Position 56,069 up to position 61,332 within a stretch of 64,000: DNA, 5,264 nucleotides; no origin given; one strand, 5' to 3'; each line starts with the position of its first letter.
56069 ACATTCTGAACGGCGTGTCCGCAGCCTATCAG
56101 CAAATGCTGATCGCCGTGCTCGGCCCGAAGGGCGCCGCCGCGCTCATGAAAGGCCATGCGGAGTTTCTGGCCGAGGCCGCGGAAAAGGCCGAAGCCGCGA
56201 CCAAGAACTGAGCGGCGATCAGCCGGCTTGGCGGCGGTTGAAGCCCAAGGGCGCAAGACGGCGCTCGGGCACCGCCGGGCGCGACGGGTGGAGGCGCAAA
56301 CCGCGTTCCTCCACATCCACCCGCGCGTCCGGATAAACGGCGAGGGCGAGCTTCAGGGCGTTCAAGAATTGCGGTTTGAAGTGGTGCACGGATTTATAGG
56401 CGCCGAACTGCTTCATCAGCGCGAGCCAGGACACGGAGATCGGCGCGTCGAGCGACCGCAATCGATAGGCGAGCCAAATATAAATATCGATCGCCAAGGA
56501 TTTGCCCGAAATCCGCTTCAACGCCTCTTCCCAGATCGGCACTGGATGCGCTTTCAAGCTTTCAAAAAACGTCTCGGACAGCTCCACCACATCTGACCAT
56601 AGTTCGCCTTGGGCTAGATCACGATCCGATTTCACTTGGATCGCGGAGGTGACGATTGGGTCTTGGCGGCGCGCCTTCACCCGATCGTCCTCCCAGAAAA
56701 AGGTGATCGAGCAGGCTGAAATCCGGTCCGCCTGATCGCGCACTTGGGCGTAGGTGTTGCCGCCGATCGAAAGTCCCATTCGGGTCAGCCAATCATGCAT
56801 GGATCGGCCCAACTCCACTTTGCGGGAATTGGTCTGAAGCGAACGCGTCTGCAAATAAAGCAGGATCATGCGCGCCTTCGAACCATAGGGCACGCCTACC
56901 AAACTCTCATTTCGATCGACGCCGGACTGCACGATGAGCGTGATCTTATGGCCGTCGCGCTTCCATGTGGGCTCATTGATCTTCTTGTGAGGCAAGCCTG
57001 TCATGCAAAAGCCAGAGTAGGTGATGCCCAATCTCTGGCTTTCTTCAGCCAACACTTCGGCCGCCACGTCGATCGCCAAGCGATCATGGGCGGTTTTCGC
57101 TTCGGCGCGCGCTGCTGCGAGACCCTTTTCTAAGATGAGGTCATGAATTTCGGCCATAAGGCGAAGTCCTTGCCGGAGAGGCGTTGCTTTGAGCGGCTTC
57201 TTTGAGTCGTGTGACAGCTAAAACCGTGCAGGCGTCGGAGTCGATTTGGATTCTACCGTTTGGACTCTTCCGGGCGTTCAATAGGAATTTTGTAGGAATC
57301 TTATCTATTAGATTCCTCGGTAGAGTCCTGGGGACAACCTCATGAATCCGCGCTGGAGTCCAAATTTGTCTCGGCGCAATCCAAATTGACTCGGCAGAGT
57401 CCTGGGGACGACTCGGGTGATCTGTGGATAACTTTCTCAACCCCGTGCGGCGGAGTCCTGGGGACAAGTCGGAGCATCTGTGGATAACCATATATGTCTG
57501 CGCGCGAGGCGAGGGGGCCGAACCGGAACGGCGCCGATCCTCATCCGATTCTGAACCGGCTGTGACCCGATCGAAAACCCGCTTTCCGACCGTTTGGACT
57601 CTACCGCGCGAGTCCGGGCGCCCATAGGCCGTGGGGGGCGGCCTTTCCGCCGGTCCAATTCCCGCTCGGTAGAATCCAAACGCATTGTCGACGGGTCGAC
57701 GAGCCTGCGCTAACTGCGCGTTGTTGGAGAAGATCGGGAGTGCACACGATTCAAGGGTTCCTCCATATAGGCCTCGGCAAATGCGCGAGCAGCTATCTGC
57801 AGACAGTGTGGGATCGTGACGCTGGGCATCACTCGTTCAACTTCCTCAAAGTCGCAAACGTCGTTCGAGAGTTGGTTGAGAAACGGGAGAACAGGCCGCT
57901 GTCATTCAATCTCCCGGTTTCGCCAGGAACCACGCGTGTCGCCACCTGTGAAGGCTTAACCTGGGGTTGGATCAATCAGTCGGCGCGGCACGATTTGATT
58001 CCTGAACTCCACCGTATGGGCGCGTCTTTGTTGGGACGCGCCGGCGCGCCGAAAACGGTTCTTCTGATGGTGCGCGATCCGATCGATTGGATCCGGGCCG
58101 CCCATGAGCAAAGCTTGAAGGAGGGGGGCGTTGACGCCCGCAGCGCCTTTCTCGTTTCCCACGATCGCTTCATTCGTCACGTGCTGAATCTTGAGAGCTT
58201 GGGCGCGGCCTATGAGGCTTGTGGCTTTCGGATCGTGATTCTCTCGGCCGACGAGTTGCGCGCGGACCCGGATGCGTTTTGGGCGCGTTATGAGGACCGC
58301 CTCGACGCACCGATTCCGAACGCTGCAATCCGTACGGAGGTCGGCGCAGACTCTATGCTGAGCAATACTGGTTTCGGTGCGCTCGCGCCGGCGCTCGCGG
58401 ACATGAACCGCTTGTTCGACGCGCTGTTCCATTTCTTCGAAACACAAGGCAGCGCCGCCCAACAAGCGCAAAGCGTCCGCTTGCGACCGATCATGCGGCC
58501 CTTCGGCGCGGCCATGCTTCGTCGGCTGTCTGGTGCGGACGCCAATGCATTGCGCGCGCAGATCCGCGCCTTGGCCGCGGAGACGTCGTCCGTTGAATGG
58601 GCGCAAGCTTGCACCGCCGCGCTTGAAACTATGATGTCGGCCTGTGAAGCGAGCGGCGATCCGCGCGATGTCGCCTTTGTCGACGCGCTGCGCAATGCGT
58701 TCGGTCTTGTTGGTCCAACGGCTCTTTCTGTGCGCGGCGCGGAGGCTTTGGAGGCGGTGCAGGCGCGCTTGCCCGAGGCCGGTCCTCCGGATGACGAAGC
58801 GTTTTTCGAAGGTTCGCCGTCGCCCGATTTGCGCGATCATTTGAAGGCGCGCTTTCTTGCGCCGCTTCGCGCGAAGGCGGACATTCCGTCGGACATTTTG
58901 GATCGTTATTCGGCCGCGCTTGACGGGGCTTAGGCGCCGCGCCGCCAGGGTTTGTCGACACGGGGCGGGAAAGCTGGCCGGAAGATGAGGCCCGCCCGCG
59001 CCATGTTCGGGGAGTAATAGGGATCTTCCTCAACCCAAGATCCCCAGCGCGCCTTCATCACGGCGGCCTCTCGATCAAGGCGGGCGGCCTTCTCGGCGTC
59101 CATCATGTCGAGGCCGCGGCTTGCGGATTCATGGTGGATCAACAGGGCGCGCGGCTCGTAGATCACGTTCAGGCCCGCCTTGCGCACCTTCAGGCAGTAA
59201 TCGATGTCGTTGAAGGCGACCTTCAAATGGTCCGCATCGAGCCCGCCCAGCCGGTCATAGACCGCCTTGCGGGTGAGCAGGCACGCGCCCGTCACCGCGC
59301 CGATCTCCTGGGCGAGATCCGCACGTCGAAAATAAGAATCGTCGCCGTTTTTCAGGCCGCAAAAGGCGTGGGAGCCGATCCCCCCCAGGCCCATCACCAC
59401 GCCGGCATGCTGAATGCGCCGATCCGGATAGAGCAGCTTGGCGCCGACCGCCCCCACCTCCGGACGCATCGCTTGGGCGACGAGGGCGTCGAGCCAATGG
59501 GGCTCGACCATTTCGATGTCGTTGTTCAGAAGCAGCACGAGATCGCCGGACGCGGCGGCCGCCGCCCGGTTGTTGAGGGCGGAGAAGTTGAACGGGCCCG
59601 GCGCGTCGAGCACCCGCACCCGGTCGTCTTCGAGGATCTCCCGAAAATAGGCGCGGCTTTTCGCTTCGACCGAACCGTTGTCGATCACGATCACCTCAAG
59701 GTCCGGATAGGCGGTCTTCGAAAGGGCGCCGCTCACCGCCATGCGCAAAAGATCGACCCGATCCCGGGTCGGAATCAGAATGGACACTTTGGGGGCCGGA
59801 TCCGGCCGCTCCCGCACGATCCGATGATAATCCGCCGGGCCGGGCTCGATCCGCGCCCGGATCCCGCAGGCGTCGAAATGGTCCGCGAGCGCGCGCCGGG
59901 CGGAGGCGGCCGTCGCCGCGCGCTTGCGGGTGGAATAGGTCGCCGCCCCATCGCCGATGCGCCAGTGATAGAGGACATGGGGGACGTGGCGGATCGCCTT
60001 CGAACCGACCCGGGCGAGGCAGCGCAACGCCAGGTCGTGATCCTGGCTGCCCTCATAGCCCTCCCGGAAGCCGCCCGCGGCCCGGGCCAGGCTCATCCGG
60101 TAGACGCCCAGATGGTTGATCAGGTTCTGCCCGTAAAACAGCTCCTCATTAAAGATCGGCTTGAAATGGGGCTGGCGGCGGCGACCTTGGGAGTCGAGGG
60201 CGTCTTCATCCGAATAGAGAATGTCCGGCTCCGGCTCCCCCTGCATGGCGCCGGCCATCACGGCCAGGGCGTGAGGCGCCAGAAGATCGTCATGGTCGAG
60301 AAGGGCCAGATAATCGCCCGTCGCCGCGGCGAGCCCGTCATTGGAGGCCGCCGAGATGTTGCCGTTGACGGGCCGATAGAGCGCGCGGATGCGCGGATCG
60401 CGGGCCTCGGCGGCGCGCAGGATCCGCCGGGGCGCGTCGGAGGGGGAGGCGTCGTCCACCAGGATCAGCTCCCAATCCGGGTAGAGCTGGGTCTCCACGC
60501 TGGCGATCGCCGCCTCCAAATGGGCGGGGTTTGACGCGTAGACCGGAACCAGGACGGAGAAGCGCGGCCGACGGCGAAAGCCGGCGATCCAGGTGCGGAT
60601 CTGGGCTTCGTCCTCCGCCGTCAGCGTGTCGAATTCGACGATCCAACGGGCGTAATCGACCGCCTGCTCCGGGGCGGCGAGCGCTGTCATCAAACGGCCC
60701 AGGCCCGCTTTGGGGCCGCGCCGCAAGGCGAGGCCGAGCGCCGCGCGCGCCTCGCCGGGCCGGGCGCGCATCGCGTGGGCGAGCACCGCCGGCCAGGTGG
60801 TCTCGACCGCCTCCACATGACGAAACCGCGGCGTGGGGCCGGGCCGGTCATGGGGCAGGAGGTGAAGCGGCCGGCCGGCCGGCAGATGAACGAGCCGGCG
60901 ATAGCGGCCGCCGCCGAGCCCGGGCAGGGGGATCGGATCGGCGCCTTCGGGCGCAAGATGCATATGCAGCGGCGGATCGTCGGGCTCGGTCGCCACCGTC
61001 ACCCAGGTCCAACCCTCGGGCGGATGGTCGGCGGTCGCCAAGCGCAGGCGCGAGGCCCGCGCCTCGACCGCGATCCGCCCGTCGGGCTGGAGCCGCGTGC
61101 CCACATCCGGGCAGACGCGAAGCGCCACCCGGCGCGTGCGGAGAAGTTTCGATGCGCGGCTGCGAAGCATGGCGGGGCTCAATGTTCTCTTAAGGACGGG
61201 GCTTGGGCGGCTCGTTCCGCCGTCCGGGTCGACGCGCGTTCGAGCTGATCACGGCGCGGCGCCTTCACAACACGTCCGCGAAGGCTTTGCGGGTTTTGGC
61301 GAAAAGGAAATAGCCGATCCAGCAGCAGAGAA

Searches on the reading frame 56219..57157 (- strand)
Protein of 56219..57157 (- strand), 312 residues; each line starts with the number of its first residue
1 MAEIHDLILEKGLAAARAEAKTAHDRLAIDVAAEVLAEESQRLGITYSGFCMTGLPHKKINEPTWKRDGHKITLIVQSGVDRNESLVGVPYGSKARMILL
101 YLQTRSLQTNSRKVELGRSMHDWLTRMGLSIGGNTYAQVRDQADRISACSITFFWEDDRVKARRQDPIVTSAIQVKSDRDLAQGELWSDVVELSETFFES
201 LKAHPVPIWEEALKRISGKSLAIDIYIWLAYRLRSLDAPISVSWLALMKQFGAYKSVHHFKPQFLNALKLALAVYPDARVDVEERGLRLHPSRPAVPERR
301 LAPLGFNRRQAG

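Call 40: search_protein_families(library=pfam, proteins=[window:56219-57157:-], max_evalue=0.001)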
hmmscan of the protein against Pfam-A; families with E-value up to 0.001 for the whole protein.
window:56219-57157:- (312 aa): 1 family
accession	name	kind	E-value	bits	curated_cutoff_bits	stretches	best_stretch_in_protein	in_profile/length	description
PF04796.18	RepA_C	-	1.1e-25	91.4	26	1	89-236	1-165/181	Plasmid encoded RepA protein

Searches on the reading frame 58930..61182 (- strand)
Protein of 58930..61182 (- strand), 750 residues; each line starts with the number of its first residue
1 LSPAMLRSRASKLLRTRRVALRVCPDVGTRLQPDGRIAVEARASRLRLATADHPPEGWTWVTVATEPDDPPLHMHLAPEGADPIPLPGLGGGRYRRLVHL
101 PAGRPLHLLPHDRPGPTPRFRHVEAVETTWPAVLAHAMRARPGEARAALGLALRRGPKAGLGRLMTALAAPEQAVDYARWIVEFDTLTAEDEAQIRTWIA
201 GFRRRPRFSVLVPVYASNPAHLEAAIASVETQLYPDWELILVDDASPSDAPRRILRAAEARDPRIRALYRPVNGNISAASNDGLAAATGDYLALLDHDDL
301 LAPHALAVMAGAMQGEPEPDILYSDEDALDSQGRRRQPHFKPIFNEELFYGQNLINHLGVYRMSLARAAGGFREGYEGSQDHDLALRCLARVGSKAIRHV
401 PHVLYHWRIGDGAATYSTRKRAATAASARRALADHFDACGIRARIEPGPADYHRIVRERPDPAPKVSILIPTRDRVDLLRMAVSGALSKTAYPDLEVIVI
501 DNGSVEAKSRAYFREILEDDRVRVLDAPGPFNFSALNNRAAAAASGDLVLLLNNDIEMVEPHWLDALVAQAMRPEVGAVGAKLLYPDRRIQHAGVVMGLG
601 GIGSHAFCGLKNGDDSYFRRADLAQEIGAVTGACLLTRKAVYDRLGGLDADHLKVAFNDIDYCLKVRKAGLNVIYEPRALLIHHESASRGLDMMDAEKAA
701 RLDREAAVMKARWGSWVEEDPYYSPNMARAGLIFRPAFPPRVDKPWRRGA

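Call 6: search_protein_families(library=pfam, proteins=[window:58930-61182:-], max_evalue=0.01)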
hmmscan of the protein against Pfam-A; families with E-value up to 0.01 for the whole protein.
window:58930-61182:- (750 aa): 4 families
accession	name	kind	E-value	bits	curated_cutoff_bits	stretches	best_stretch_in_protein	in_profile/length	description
PF00535.33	Glycos_transf_2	-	7.7e-42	143.5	23.3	2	209-336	1-126/168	Glycosyl transferase family 2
PF13641.12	Glyco_tranf_2_3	-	3.6e-24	86.5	27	2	464-684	1-212/230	Glycosyltransferase like family 2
PF10111.15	Glyco_tranf_2_2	-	2.9e-09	37.2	27.3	1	209-317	1-115/276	Glycosyltransferase like family 2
PF13506.12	Glyco_transf_21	-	1e-06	28.8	21.7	1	539-681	24-152/174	Glycosyl transferase family 21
